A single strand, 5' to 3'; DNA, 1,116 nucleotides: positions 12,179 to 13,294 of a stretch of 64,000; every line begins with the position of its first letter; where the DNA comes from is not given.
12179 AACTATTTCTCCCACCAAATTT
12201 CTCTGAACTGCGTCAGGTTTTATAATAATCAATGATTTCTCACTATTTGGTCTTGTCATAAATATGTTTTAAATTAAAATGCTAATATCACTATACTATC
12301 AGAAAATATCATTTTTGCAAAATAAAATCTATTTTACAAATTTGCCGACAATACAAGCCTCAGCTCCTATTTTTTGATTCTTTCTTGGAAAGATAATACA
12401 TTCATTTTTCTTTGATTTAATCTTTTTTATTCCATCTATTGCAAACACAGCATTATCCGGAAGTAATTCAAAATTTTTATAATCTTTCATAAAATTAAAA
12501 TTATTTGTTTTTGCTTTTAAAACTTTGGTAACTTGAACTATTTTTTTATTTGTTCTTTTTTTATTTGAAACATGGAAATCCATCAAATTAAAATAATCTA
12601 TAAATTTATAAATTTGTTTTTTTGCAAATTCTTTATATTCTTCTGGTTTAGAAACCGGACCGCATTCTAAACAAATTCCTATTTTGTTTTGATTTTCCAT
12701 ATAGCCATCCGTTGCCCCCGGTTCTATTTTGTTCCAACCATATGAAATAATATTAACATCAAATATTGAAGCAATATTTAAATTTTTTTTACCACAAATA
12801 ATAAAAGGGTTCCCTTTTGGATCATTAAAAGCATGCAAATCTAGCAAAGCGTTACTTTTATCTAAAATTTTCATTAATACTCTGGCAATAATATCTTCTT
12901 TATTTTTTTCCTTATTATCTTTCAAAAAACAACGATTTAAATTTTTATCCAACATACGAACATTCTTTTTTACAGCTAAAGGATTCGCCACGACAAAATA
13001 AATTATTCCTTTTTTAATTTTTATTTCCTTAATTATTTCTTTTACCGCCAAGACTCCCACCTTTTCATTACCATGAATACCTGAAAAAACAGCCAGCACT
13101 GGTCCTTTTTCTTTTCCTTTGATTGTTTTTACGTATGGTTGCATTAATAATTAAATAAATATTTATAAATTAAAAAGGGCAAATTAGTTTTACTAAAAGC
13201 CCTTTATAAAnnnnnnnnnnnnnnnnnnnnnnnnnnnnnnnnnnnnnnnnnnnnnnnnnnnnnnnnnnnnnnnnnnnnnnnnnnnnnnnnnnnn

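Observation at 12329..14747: Co-directional GNAT acyltransferase, arginase-family ureohydrolase and AstE/AspA-family deacylase: a candidate acyl-protected guanidino or amidino compound pathway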

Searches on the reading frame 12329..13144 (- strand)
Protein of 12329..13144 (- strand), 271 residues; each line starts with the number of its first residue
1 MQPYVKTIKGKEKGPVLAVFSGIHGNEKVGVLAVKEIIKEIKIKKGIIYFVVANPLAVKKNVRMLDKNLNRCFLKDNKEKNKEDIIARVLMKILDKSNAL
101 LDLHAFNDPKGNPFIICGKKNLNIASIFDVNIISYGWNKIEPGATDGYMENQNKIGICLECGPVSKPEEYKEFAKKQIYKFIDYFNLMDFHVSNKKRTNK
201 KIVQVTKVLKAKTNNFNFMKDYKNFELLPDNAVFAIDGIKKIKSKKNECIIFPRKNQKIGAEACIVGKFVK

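Call 3: search_protein_families(library=pfam, proteins=[window:12329-13144:-], max_evalue=0.01)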
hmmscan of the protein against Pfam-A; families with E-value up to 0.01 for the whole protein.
window:12329-13144:- (271 aa): 3 families
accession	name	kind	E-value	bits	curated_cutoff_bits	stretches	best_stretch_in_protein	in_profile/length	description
PF24827.1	AstE_AspA_cat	-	1.9e-20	73.7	25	1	14-165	2-171/192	Succinylglutamate desuccinylase/Aspartoacylase catalytic domain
PF17033.10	Peptidase_M99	-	2.1e-05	24.5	27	1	8-105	30-129/267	Carboxypeptidase controlling helical cell shape catalytic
PF04952.20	AstE_AspA_hybrid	-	0.00013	22.3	25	1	214-265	20-71/76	AstE/AspA barrel-sandwich hybrid domain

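Call 4: search_protein_families(library=ncbifam, proteins=[window:12329-13144:-], max_evalue=0.01)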
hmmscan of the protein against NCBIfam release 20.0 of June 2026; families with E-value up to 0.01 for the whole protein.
window:12329-13144:- (271 aa): 3 families
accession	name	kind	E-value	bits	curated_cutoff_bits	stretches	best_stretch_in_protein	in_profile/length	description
NF002601.0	PRK02259.1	equivalog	1.3e-18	67.2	180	1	17-201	7-208/293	aspartoacylase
NF003706.0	PRK05324.1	subfamily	4.3e-16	58.8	170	2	17-95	52-136/336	succinylglutamate desuccinylase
TIGR03242.1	arg_catab_astE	equivalog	2.5e-08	33.6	305.65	1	17-74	44-105/319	succinylglutamate desuccinylase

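Call 19: search_solved_structures(query=window:12329-13144:-, max_evalue=0.01, show_alignments=3)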
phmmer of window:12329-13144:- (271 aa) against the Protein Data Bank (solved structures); distinct sequences matched with E-value up to 0.01: 13.
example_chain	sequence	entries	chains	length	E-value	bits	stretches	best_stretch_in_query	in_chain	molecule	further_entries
2bco_A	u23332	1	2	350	6e-10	42.1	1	18-266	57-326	Succinylglutamate desuccinylase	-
2g9d_A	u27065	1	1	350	3e-07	33.3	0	213-265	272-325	Succinylglutamate desuccinylase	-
2qj8_A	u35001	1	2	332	7e-07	32.1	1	12-162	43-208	Mlr6093 protein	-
4tnu_A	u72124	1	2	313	3e-06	30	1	16-85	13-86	Aspartoacylase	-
2o4h_A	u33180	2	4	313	3.6e-06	29.7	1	16-85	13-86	Aspartoacylase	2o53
2i3c_A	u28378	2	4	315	3.6e-06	29.7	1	16-85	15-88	Aspartoacylase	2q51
4mri_A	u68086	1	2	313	3.7e-06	29.7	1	16-85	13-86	Aspartoacylase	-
4nfr_A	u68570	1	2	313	3.7e-06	29.7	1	16-85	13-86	Aspartoacylase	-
4mxu_A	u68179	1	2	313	3.8e-06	29.7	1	16-85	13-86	Aspartoacylase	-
2gu2_A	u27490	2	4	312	4.3e-05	26.2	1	16-85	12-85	Aspa protein | Aspartoacylase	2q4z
4wcm_A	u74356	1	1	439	0.0019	20.8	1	8-104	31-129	Conserved hypothetical secreted protein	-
3cdx_A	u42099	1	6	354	0.0059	19.2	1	11-105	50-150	Succinylglutamatedesuccinylase/aspartoacylase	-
3nh4_A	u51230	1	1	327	0.0061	19.1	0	17-72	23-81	Aspartoacylase-2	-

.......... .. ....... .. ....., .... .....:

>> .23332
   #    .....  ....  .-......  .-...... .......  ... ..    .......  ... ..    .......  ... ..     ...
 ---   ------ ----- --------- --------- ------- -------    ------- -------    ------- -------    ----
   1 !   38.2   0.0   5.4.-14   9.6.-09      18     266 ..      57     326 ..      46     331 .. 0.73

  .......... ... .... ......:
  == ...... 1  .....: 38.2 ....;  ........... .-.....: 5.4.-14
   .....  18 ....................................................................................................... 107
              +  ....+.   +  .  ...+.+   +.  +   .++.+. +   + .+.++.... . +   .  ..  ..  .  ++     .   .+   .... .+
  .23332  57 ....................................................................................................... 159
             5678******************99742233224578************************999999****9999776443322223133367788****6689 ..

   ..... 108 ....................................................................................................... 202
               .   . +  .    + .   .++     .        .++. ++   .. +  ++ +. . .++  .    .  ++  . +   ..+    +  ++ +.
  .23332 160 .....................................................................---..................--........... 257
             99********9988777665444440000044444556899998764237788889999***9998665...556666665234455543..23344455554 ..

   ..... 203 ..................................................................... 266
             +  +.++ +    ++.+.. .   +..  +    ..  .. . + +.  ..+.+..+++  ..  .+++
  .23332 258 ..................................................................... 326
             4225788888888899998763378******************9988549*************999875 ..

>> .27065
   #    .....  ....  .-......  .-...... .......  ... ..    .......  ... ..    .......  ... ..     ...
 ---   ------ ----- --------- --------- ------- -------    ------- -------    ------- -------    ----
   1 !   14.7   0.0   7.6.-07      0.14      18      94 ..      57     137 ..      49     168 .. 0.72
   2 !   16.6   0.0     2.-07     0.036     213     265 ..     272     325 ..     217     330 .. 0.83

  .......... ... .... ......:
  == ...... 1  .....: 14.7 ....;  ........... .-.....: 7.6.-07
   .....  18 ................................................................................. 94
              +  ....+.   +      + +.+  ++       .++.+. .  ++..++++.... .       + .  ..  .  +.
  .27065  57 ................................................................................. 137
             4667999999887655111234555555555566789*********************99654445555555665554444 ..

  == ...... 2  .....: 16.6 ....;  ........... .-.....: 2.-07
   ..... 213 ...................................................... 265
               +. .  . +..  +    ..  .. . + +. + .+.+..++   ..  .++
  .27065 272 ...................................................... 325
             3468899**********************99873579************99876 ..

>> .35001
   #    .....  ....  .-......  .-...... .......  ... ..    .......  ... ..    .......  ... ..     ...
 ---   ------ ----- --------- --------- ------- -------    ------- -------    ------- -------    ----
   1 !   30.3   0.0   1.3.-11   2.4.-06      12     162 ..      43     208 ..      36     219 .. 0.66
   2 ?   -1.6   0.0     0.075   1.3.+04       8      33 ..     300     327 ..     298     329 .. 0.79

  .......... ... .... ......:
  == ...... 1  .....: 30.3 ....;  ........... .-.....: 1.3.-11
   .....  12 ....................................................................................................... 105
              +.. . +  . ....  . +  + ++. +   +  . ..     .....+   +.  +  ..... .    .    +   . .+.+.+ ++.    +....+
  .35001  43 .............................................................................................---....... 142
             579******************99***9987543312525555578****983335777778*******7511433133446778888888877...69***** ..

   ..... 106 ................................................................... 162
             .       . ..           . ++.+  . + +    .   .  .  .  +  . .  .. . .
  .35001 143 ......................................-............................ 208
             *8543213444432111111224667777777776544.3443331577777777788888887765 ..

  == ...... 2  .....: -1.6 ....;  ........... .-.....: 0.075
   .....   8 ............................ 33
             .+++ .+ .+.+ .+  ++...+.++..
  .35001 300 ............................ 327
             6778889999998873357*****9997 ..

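Call 22: find_homologous_proteins(query=window:12329-13144:-)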
Query window:12329-13144:- (271 aa): 111 proteins with E <= 0.001 among 1708 candidates.
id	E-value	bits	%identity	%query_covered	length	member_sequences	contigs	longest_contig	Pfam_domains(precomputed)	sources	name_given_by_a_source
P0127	3.3e-173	592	100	100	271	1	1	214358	PF24827.2,PF17033.10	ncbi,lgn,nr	ncbi:succinylglutamate desuccinylase/aspartoacylase family protein [Candidatus Nomurabacteria bacter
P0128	1.4e-108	380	64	99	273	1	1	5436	PF24827.2,PF04952.21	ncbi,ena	-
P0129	2.6e-82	294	53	96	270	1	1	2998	PF24827.2,PF04952.21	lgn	-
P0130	6.0e-81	290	53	94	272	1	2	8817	PF24827.2,PF04952.21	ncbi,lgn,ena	-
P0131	2.4e-80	288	50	100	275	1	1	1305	PF24827.2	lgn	-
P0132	4.5e-80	287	54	96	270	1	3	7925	PF24827.2,PF04952.21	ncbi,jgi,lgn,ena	-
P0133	2.4e-79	284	55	95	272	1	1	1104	PF24827.2,PF04952.21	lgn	-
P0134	4.8e-79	283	51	99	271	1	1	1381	PF24827.2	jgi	jgi:succinylglutamate desuccinylase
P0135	1.9e-78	282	48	100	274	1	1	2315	PF24827.2,PF04952.21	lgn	-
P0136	2.5e-78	281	52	97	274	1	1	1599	PF24827.2,PF04952.21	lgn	-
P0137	7.0e-78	280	53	97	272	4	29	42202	PF24827.2,PF17033.10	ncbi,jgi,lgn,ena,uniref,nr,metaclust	ncbi:MAG: hypothetical protein CO140_04025 [Candidatus Moranbacteria bacterium CG_4_9_14_3_um_filter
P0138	1.1e-77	279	50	97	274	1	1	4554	PF24827.2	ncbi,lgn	-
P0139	2.9e-77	278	50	100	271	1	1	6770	PF24827.2,PF04952.21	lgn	-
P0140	3.4e-77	277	50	97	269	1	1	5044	PF24827.2,PF17033.10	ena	-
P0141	3.1e-76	274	49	99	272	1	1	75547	PF24827.2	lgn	-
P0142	7.4e-76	273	54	96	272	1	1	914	PF24827.2,PF04952.21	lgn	-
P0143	9.7e-76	273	48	97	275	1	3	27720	PF24827.2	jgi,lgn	-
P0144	1.4e-75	272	50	94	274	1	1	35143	PF24827.2,PF04952.21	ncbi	-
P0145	1.8e-75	272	52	96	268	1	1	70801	PF24827.2,PF04952.21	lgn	-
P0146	2.0e-75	272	51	100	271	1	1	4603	PF24827.2,PF04952.21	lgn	-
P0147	4.1e-75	271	49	96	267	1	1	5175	PF24827.2,PF04952.21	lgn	-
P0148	6.3e-75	270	51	96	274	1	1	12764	PF24827.2,PF04952.21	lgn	-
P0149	1.0e-74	269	46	96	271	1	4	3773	PF24827.2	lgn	-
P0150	1.3e-74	269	52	96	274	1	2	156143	PF24827.2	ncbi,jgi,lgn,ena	ncbi:MAG: succinylglutamate desuccinylase/aspartoacylase family protein [Candidatus Paceibacterota b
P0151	1.9e-74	268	49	94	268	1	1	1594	PF24827.2,PF04952.21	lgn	-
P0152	2.9e-74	268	50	96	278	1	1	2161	PF24827.2,PF04952.21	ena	-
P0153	1.6e-73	265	48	94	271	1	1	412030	PF24827.2,PF04952.21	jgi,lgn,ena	jgi:succinylglutamate desuccinylase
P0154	3.6e-73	264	47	97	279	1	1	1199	PF24827.2,PF04952.21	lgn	-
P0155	4.4e-73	264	49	96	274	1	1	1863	PF24827.2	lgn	-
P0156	5.9e-73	263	47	94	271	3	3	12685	PF24827.2,PF04952.21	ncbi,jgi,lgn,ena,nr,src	ncbi:MAG TPA: succinylglutamate desuccinylase/aspartoacylase family protein [Patescibacteria group b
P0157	7.5e-73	263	51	97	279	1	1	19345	PF24827.2,PF04952.21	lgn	-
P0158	8.0e-73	263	50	95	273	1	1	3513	PF24827.2,PF04952.21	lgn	-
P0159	9.4e-73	263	48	99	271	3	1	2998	PF24827.2,PF04952.21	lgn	-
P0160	2.0e-72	262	47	94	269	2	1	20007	PF24827.2,PF04952.21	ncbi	-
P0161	2.7e-72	261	47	97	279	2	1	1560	PF24827.2,PF04952.21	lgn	-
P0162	4.0e-72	261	44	97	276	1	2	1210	PF24827.2,PF04952.21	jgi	-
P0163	4.2e-72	261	52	96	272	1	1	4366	PF24827.2,PF04952.21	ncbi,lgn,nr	ncbi:MAG: succinylglutamate desuccinylase/aspartoacylase family protein [Candidatus Moranbacteria ba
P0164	8.4e-72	260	45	99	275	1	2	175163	PF24827.2,PF04952.21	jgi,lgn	jgi:succinylglutamate desuccinylase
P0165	1.0e-71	259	47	96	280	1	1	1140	PF24827.2,PF04952.21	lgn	-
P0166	1.1e-71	259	47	96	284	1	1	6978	PF24827.2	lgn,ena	-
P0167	2.5e-71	258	48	95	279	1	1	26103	PF24827.2,PF04952.21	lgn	-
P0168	4.4e-71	257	48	96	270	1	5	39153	PF24827.2,PF04952.21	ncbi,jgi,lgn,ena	ncbi:MAG: succinylglutamate desuccinylase/aspartoacylase family protein [Candidatus Falkowbacteria b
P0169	8.6e-71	256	48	93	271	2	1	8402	PF24827.2,PF04952.21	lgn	-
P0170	1.4e-70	256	46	97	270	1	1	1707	PF24827.2,PF04952.21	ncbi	-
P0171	1.7e-70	255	47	94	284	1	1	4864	PF24827.2,PF04952.21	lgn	-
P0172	3.6e-70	254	46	96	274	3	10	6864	PF24827.2,PF04952.21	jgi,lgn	jgi:succinylglutamate desuccinylase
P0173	3.9e-70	254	48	97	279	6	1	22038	PF24827.2,PF04952.21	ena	-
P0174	5.3e-70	254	47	99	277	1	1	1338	PF24827.2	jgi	jgi:succinylglutamate desuccinylase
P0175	9.5e-69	250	44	97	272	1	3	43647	PF24827.2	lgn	-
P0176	1.3e-68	249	48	97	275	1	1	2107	PF24827.2,PF04952.21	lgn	-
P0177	2.4e-68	248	43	97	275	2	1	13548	PF24827.2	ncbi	-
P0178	4.8e-68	247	47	97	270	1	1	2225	PF24827.2,PF04952.21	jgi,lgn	-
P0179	7.6e-68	247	44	100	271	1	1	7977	PF24827.2,PF04952.21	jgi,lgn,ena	-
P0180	1.8e-67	245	46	97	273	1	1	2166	PF24827.2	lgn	-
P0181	1.9e-67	245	49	100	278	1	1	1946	PF24827.2,PF04952.21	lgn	-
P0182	2.0e-67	245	45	94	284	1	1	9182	PF24827.2,PF04952.21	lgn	-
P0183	4.3e-67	244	44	97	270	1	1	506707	PF24827.2,PF04952.21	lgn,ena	-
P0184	5.1e-67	244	45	97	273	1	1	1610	PF24827.2,PF04952.21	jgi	-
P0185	9.8e-67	243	43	99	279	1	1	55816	PF24827.2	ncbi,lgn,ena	-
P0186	1.0e-66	243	48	97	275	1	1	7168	PF24827.2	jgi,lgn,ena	-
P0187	2.3e-66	242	47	94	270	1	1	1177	PF24827.2,PF04952.21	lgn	-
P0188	3.5e-66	241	46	96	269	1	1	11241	PF24827.2,PF04952.21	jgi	jgi:succinylglutamate desuccinylase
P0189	5.6e-66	241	44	97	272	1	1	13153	PF24827.2,PF04952.21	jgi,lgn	jgi:succinylglutamate desuccinylase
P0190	1.1e-65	240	46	96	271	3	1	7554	PF24827.2,PF04952.21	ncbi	-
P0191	9.4e-65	237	47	97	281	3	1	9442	PF24827.2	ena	-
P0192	9.7e-65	237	42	97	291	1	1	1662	PF24827.2,PF04952.21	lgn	-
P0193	1.5e-64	236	46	97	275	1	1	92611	PF24827.2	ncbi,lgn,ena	-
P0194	2.4e-64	235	45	96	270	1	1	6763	PF24827.2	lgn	-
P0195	4.0e-64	235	46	100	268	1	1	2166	PF24827.2,PF17033.10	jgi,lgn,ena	-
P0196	9.8e-64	233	40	100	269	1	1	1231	PF24827.2,PF04952.21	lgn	-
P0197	6.3e-63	231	46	97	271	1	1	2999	PF24827.2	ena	-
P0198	1.2e-62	230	44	98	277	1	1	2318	PF24827.2,PF04952.21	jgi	jgi:succinylglutamate desuccinylase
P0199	2.1e-62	229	44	96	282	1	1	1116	PF24827.2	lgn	-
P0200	2.5e-62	229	42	98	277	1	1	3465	PF24827.2,PF04952.21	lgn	-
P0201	6.1e-62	227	44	96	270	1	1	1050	PF24827.2,PF04952.21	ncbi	-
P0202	7.7e-62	227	45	100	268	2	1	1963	PF24827.2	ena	-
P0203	1.2e-61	226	44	93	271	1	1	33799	PF24827.2,PF04952.21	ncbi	-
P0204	1.6e-61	226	45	97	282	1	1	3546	PF24827.2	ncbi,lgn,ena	-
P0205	2.7e-61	225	46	95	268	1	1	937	PF24827.2,PF17033.10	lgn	-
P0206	3.4e-61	225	42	97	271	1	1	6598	PF24827.2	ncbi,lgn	ncbi:MAG: succinylglutamate desuccinylase/aspartoacylase family protein [Candidatus Paceibacterota b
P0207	4.8e-59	218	42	96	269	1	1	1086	PF24827.2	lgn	-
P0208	5.8e-59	218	43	96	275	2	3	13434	PF24827.2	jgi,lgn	jgi:succinylglutamate desuccinylase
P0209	1.6e-58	216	44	97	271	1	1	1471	PF24827.2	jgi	jgi:succinylglutamate desuccinylase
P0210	3.3e-58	215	43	96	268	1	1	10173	PF24827.2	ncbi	-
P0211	4.4e-58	215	41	97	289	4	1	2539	PF24827.2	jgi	jgi:succinylglutamate desuccinylase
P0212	2.4e-57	212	39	97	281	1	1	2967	PF24827.2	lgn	-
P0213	9.6e-57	210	43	94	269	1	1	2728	PF24827.2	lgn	-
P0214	1.1e-56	210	43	100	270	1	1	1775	PF24827.2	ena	-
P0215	2.9e-56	209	40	96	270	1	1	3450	PF24827.2,PF04952.21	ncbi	-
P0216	3.1e-56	209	40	95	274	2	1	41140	PF24827.2,PF04952.21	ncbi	ncbi:MAG: succinylglutamate desuccinylase/aspartoacylase family protein [Patescibacteria group bacte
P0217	5.4e-56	208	39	97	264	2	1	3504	PF24827.2,PF04952.21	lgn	-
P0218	6.2e-56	208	41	97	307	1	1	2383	PF24827.2,PF17033.10,PF04952.21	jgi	-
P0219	1.7e-55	206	38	98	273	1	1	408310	PF24827.2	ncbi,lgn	-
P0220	4.1e-54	202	41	99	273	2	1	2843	PF24827.2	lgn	-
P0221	6.7e-54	201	42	95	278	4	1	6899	PF24827.2,PF17033.10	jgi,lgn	-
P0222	1.7e-53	200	40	94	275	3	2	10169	PF24827.2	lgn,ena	-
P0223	2.6e-53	199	39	96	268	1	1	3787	PF24827.2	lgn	-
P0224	3.0e-51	192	51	68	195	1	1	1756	PF24827.2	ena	-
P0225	1.2e-48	184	37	94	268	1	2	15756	PF24827.2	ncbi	-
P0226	4.4e-47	179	38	96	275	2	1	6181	PF24827.2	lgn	-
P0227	5.6e-44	168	35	96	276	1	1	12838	PF24827.2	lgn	-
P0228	7.2e-44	168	37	91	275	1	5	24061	PF24827.2,PF17033.10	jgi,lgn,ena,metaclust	metaclust:\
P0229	1.9e-43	167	35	97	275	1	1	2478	PF24827.2,PF17033.10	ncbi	-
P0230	7.0e-41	158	33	99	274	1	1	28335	PF24827.2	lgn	-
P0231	2.5e-40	157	32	97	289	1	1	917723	PF24827.2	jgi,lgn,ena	jgi:succinylglutamate desuccinylase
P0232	2.5e-40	157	39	83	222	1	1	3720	PF24827.2,PF04952.21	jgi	-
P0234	1.6e-38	151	33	97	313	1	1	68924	PF24827.2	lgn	-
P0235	6.3e-35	139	45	60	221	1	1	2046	PF24827.2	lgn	-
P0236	6.5e-32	129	32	84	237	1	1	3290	PF24827.2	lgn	-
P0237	4.3e-14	71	37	57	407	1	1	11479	PF24827.2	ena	-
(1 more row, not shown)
